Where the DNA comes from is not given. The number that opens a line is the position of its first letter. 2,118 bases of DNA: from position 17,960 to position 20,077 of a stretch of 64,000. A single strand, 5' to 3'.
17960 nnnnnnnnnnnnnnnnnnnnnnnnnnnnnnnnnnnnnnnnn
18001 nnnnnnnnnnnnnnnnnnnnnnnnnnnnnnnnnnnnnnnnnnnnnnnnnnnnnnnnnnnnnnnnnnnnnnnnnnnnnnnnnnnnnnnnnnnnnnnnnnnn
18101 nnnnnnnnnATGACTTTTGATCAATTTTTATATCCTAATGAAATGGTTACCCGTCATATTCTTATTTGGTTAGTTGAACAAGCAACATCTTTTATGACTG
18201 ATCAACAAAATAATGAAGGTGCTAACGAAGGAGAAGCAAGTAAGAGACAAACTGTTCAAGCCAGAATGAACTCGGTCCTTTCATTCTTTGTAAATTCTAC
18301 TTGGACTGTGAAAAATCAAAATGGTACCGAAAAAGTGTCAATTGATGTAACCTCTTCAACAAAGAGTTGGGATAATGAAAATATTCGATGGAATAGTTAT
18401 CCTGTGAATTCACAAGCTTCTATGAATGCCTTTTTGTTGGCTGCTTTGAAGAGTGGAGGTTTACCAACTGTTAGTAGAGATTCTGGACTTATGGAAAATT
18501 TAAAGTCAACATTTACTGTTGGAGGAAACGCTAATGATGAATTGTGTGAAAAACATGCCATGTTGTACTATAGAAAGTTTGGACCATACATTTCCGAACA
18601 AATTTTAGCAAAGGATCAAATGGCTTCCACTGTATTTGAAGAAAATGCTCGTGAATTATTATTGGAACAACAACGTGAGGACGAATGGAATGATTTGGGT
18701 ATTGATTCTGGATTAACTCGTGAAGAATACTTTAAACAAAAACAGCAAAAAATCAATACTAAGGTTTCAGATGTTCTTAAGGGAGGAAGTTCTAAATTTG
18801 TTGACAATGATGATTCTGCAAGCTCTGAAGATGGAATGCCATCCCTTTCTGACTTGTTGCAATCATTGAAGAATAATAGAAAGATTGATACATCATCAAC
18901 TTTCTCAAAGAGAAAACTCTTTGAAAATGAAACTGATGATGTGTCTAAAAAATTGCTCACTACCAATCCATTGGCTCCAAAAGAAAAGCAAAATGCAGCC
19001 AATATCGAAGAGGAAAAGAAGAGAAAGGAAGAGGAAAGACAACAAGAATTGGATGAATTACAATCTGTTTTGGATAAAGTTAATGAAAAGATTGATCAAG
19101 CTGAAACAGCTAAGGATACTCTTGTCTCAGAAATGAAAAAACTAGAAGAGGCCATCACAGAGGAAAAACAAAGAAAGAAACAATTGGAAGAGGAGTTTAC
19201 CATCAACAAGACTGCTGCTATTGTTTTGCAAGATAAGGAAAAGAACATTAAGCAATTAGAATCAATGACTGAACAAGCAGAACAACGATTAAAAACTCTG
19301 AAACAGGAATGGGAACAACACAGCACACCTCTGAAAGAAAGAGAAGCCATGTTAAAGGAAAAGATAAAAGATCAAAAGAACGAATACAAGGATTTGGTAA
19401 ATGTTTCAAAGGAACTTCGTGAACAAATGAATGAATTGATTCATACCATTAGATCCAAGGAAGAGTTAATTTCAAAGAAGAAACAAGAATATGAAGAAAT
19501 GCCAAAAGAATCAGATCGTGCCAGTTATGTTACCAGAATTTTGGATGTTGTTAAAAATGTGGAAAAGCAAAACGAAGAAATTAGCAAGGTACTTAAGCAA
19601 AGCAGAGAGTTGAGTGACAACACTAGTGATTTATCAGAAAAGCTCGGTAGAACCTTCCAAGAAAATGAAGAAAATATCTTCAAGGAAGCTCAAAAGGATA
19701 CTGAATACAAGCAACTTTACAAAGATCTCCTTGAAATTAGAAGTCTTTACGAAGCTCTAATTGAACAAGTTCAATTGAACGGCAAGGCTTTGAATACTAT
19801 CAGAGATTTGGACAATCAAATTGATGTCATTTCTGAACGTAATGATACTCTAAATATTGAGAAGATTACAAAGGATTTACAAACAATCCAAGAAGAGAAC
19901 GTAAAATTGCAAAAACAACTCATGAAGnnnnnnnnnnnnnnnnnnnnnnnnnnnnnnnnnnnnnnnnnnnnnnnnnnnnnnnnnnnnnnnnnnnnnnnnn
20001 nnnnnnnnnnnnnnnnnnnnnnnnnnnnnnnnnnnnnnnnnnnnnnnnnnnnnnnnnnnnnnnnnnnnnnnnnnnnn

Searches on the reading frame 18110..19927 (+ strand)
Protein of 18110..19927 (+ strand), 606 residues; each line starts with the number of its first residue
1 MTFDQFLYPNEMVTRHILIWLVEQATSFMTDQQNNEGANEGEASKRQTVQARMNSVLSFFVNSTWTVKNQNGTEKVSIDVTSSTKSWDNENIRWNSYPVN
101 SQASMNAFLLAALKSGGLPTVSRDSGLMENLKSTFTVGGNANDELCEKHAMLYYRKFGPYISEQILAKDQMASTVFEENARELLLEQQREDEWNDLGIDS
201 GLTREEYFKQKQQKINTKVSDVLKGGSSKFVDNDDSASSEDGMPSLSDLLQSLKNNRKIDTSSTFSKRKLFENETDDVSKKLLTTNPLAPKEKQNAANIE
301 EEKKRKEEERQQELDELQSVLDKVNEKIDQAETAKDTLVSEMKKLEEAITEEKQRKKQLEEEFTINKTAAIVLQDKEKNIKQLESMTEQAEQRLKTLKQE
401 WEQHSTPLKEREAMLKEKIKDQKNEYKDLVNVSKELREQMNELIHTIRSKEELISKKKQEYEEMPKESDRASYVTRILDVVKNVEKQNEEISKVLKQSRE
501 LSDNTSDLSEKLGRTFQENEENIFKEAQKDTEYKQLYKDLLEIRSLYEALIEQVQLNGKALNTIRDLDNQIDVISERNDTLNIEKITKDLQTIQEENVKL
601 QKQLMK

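Call 33: find_encoding_contigs(protein=window:18110-19927:+, flank=1000, max_places=3)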
Protein window:18110-19927:+ (606 aa): 1 contig read that carries it; 1 place shown.
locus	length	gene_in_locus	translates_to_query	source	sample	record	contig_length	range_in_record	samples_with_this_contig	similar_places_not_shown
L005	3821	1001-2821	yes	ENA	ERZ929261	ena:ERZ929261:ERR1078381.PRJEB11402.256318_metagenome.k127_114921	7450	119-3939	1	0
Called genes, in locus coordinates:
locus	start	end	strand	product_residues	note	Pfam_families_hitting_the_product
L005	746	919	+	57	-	-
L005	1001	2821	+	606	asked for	PF05667:CCDC22_CC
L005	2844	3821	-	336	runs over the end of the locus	PF01661:Macro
